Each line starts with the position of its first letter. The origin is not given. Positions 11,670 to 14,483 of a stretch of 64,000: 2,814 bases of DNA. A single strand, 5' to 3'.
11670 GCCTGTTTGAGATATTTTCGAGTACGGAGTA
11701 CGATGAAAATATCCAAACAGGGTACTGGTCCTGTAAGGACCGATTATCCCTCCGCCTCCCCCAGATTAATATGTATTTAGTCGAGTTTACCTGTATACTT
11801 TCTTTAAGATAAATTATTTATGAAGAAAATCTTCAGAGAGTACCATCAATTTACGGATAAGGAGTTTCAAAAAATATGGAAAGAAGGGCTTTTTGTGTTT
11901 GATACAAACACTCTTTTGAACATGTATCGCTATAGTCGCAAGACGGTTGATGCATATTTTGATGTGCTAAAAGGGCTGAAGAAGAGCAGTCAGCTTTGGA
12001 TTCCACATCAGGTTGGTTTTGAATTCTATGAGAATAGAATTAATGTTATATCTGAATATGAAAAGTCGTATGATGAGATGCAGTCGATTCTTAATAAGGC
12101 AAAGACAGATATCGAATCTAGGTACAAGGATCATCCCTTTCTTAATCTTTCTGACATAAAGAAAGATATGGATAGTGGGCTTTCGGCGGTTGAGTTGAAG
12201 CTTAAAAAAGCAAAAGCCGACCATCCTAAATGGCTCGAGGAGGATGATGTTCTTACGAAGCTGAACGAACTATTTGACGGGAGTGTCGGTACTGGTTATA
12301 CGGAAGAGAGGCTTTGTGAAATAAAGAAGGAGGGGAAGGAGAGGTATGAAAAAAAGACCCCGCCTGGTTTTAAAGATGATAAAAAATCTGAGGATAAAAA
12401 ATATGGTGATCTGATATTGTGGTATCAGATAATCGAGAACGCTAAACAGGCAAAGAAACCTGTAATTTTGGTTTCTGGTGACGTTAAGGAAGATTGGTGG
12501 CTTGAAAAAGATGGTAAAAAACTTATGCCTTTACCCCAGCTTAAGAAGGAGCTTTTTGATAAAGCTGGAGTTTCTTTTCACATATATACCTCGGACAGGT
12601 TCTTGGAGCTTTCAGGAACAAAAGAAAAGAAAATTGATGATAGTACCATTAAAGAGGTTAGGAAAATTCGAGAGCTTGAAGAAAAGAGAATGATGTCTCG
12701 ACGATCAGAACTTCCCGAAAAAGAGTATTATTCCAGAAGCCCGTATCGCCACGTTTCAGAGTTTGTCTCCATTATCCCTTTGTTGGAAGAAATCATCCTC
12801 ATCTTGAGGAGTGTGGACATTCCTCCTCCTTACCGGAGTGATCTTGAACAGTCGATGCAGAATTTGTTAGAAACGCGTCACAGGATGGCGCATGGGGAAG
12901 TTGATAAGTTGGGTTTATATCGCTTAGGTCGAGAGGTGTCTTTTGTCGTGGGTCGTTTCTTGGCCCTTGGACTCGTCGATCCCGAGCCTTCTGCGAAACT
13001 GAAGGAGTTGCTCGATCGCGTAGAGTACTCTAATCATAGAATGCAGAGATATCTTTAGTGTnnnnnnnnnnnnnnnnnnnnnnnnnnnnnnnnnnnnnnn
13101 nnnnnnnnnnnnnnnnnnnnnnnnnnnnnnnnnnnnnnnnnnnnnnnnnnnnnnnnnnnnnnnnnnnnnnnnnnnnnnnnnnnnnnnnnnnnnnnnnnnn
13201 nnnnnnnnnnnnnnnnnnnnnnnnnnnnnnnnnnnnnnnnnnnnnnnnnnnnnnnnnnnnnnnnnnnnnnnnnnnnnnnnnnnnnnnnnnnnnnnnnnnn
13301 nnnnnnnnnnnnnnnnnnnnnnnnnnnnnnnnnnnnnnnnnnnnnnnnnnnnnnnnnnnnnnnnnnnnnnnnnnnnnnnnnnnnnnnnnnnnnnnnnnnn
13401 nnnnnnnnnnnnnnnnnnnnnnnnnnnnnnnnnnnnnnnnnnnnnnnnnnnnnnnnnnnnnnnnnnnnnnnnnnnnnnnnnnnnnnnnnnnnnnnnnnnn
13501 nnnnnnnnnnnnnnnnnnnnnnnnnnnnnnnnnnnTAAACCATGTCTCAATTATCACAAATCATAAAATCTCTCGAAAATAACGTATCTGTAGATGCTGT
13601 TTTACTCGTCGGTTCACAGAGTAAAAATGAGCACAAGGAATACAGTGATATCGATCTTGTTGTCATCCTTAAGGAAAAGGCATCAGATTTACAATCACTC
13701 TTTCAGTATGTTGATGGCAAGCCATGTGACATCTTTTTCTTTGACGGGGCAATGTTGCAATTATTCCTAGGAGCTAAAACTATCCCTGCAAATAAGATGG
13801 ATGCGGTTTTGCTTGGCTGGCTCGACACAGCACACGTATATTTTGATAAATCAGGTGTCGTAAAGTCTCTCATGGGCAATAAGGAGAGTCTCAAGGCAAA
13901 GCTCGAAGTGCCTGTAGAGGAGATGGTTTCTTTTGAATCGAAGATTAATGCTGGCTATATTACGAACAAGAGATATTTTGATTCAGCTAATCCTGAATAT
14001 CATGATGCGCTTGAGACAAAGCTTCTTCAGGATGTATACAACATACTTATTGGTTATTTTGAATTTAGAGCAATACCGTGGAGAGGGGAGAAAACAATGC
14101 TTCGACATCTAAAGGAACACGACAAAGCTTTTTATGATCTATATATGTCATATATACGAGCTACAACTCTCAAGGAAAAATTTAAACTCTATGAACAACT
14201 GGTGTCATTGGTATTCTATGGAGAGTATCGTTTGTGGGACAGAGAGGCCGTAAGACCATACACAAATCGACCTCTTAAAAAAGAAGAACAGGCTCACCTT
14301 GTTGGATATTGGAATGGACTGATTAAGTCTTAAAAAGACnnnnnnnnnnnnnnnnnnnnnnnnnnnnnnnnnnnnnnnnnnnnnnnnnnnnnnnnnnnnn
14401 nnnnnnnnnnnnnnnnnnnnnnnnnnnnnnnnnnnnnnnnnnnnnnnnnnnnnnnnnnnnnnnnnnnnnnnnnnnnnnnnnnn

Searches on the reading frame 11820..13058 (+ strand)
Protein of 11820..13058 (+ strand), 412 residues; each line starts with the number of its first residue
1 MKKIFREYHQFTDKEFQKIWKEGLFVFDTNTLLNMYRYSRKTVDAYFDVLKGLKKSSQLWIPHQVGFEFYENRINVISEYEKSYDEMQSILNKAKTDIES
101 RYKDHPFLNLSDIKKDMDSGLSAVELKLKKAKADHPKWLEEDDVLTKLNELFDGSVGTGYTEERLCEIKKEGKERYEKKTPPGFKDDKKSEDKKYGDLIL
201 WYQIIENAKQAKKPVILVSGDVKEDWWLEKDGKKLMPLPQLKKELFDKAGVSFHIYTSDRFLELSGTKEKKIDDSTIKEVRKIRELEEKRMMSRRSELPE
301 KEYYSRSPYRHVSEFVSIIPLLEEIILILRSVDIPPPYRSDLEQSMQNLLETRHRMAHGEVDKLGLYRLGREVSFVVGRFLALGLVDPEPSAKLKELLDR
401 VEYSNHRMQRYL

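Call 16: search_protein_families(library=pfam, proteins=[window:11820-13058:+], max_evalue=0.001)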
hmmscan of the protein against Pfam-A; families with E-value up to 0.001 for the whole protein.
window:11820-13058:+ (412 aa): 2 families
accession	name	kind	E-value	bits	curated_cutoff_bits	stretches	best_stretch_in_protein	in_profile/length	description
PF18476.7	PIN_8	-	3.5e-65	220.6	26.1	1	24-241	1-227/227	PIN like domain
PF16289.11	PIN_12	-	5.1e-09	37.2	32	1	26-223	2-170/172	PIN domain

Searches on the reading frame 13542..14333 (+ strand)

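Call 16: search_protein_families(library=pfam, proteins=[window:13542-14333:+], max_evalue=0.001)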
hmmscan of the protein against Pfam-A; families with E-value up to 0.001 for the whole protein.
window:13542-14333:+ (263 aa): 2 families
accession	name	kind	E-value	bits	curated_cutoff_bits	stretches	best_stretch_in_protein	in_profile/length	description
PF01909.29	NTP_transf_2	-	1.3e-08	35.5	21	1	4-48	1-45/93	Nucleotidyltransferase domain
PF18765.7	Polbeta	-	2.5e-08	34.4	26.9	1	6-51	2-46/93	Polymerase beta, Nucleotidyltransferase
